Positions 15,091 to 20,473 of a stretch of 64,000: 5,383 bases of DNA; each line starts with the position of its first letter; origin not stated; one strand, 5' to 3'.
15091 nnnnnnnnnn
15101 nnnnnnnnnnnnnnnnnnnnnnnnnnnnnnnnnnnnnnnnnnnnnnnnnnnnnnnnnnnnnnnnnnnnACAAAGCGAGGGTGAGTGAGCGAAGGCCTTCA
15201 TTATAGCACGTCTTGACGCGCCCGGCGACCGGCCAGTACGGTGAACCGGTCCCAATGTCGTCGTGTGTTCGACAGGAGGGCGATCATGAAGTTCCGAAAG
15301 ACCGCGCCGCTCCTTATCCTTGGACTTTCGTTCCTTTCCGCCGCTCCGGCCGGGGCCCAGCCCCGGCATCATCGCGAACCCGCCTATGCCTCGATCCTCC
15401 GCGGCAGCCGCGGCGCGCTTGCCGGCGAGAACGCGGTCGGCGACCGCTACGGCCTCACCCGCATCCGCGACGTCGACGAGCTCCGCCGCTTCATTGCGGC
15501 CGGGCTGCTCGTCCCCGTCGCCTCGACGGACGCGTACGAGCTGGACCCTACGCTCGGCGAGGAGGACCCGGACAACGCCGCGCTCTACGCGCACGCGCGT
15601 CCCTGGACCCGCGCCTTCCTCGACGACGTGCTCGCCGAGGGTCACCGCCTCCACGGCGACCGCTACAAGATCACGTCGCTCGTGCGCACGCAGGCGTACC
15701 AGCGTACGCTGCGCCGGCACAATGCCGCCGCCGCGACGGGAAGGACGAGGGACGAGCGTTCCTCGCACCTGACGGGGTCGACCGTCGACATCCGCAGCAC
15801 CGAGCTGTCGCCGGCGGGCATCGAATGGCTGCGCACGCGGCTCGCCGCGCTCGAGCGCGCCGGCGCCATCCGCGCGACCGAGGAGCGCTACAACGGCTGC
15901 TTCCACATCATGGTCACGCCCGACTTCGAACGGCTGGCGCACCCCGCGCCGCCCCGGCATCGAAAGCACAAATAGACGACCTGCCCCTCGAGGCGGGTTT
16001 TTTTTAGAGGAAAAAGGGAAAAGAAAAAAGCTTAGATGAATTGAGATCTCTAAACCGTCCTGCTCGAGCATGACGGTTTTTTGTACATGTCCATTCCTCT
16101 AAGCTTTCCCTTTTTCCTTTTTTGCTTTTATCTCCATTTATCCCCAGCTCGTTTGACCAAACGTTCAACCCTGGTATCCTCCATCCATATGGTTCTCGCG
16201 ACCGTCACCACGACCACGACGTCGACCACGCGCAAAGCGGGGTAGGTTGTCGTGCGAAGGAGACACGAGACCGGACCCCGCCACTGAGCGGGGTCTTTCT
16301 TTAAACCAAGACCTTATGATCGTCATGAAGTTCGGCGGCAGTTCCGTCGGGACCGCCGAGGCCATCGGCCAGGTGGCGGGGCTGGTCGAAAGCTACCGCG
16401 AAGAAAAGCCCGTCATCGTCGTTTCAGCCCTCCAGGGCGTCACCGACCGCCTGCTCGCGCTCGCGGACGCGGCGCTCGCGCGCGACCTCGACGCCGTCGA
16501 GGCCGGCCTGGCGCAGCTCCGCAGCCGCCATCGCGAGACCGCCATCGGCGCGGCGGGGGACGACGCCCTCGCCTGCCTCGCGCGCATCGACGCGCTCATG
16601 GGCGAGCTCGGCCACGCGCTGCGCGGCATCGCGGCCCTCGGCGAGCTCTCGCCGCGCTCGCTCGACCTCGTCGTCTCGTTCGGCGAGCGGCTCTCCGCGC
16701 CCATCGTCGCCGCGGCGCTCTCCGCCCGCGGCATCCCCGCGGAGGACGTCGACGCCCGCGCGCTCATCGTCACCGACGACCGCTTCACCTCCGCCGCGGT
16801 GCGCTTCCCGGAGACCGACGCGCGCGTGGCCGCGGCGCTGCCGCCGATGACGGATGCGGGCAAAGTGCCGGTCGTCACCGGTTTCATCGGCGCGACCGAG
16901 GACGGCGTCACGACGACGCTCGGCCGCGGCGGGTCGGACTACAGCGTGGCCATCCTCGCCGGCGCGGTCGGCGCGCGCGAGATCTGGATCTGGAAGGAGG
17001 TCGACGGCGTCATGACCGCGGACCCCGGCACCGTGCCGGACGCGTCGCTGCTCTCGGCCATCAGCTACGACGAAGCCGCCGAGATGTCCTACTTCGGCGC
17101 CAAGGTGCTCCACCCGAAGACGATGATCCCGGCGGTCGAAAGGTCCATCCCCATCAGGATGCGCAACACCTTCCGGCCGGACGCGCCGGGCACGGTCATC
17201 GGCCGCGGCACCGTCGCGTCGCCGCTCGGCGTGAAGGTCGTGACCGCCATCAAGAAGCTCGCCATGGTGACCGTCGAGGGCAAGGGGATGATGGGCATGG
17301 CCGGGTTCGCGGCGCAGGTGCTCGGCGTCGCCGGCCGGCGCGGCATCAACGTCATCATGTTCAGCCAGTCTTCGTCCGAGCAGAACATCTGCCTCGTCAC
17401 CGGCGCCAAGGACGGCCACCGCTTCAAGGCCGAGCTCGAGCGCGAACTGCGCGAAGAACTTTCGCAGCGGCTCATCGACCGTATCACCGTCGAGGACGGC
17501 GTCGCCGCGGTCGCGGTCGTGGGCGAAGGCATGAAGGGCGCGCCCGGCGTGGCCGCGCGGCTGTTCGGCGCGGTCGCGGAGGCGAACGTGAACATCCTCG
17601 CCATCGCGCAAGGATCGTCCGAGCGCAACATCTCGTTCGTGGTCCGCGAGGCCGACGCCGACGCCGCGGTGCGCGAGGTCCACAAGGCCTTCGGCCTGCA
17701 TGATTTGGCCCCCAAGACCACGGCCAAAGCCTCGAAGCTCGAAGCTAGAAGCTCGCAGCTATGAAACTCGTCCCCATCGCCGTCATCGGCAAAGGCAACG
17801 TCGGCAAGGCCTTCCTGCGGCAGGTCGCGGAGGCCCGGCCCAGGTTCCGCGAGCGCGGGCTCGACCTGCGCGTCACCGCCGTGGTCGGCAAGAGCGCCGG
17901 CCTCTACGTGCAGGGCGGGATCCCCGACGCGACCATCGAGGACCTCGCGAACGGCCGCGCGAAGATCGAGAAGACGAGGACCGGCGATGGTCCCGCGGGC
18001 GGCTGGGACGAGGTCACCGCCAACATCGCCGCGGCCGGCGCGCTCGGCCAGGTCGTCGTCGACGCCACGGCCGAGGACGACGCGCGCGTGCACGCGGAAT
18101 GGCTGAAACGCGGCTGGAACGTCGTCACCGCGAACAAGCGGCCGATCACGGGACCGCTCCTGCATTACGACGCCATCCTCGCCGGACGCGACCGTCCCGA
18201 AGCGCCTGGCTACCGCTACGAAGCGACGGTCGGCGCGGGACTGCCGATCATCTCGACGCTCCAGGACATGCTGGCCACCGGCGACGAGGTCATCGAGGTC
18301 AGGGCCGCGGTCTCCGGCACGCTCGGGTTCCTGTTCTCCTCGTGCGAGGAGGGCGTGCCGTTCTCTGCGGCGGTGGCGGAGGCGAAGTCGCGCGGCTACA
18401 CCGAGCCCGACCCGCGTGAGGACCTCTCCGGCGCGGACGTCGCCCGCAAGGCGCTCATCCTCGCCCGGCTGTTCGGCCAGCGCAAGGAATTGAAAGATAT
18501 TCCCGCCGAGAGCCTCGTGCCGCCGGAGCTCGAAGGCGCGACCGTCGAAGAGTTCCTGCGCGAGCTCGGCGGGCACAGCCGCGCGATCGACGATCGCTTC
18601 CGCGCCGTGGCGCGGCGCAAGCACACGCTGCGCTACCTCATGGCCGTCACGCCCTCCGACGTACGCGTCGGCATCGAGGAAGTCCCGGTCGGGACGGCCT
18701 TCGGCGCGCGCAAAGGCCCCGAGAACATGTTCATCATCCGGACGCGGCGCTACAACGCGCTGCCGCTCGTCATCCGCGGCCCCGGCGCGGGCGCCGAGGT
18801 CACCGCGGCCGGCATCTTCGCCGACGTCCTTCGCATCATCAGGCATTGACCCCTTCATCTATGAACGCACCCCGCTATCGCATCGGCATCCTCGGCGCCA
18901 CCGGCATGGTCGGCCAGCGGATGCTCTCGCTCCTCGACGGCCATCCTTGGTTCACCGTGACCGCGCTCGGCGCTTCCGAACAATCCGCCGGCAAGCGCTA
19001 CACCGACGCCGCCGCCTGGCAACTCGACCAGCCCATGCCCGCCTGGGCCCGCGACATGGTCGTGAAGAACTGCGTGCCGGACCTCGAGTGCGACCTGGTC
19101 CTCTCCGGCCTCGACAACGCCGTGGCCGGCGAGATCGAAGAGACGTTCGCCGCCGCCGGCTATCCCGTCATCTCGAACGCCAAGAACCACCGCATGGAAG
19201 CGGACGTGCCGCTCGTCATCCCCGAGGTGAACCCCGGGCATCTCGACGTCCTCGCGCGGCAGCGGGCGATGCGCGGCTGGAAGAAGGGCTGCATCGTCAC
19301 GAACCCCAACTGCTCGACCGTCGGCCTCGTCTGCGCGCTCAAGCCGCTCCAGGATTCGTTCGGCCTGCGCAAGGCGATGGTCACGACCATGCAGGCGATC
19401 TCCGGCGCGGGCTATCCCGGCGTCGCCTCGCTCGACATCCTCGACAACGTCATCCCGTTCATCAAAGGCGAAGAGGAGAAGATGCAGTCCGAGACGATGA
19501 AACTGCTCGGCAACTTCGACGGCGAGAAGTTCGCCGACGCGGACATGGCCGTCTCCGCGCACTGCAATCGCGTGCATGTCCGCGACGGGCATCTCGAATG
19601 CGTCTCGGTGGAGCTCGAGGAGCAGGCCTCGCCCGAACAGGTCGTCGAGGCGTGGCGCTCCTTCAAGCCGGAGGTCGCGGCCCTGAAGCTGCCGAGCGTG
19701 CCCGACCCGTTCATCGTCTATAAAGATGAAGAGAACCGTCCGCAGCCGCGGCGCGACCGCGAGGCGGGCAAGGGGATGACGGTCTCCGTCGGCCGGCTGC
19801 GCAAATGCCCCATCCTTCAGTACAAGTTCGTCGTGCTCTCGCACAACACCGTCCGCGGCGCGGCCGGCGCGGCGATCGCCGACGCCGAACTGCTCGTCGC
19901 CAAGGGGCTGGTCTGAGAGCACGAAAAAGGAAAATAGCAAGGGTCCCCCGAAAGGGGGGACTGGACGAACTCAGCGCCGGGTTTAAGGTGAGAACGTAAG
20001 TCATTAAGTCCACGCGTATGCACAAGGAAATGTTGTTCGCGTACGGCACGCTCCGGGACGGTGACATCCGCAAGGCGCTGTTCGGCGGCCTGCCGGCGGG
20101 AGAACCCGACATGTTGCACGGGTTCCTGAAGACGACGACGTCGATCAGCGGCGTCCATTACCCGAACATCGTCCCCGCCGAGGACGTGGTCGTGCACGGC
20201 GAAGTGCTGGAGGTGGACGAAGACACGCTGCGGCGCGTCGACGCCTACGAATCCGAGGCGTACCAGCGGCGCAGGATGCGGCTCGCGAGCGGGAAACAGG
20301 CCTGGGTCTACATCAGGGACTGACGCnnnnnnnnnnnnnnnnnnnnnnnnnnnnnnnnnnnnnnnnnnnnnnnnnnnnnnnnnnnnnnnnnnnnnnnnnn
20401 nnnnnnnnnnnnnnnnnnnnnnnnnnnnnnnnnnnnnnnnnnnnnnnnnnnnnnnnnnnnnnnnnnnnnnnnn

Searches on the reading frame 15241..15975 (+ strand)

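Call 55: search_protein_families(library=pfam, proteins=[window:15241-15975:+])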
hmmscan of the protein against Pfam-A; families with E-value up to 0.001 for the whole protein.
window:15241-15975:+ (244 aa): 1 family
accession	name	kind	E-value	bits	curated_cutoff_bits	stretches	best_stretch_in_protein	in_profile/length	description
PF18979.5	DUF5715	-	1.4e-15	57.8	26.8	1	68-225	11-170/171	Family of unknown function (DUF5715)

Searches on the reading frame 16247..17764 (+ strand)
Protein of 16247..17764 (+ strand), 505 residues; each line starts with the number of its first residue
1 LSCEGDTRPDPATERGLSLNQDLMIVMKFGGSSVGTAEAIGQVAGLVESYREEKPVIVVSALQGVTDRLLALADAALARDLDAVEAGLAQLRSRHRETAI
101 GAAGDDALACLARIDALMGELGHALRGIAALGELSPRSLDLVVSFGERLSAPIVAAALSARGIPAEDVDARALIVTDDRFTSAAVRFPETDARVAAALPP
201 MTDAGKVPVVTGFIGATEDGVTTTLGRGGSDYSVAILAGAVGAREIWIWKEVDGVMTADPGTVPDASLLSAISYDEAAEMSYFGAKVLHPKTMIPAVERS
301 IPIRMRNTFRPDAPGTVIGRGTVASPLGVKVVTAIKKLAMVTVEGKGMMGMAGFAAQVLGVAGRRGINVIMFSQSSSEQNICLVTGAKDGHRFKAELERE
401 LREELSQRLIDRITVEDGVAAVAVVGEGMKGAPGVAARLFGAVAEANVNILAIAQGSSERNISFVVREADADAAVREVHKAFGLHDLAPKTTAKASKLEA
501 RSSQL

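Call 24: search_protein_families(library=pfam, proteins=[window:16247-17764:+])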
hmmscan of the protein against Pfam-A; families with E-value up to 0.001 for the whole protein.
window:16247-17764:+ (505 aa): 4 families
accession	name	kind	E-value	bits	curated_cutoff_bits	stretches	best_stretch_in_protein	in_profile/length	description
PF00696.33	AA_kinase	-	2e-51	175.4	24.9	1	24-307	2-234/234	Amino acid kinase family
PF22468.2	ACT_9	-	4e-40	135.8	27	2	422-482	1-61/61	ACT domain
PF13840.12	ACT_7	-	2.8e-19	69.2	27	1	415-479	2-64/65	ACT domain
PF01842.31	ACT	-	6.6e-16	58.2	27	1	429-482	7-65/66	ACT domain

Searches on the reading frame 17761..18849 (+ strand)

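Call 56: search_protein_families(library=pfam, proteins=[window:17761-18849:+])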
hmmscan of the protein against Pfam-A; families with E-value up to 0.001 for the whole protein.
window:17761-18849:+ (362 aa): 2 families
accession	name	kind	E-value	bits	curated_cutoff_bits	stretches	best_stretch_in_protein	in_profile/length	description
PF00742.24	Homoserine_dh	-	3.6e-42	144.6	22.9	1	162-357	1-173/173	Homoserine dehydrogenase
PF03447.22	NAD_binding_3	-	2e-05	25.7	24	1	10-139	1-102/116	Homoserine dehydrogenase, NAD binding domain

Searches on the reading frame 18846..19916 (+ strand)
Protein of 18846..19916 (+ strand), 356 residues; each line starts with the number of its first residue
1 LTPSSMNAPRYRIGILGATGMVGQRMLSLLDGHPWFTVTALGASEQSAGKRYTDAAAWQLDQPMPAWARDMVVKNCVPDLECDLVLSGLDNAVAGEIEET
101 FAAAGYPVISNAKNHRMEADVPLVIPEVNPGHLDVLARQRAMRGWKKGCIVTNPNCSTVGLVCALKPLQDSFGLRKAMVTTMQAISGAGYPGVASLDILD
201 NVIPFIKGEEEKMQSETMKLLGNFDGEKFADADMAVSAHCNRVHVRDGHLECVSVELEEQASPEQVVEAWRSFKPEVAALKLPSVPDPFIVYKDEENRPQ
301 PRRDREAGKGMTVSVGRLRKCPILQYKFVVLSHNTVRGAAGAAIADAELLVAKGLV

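Call 56: search_protein_families(library=pfam, proteins=[window:18846-19916:+])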
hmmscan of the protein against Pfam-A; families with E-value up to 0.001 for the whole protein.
window:18846-19916:+ (356 aa): 2 families
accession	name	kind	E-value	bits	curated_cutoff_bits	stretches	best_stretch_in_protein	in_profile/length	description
PF02774.23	Semialdhyde_dhC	-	4.3e-38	131.7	26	1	165-336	1-183/184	Semialdehyde dehydrogenase, dimerisation domain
PF01118.30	Semialdhyde_dh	-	1.5e-31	109.8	26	1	12-134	1-119/121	Semialdehyde dehydrogenase, NAD binding domain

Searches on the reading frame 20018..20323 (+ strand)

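Call 56: search_protein_families(library=pfam, proteins=[window:20018-20323:+])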
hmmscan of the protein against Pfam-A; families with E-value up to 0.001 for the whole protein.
window:20018-20323:+ (101 aa): 1 family
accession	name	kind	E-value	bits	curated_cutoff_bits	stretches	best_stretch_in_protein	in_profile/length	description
PF06094.17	GGACT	-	1.8e-16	61.2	22.8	1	6-99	1-101/120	Gamma-glutamyl cyclotransferase, AIG2-like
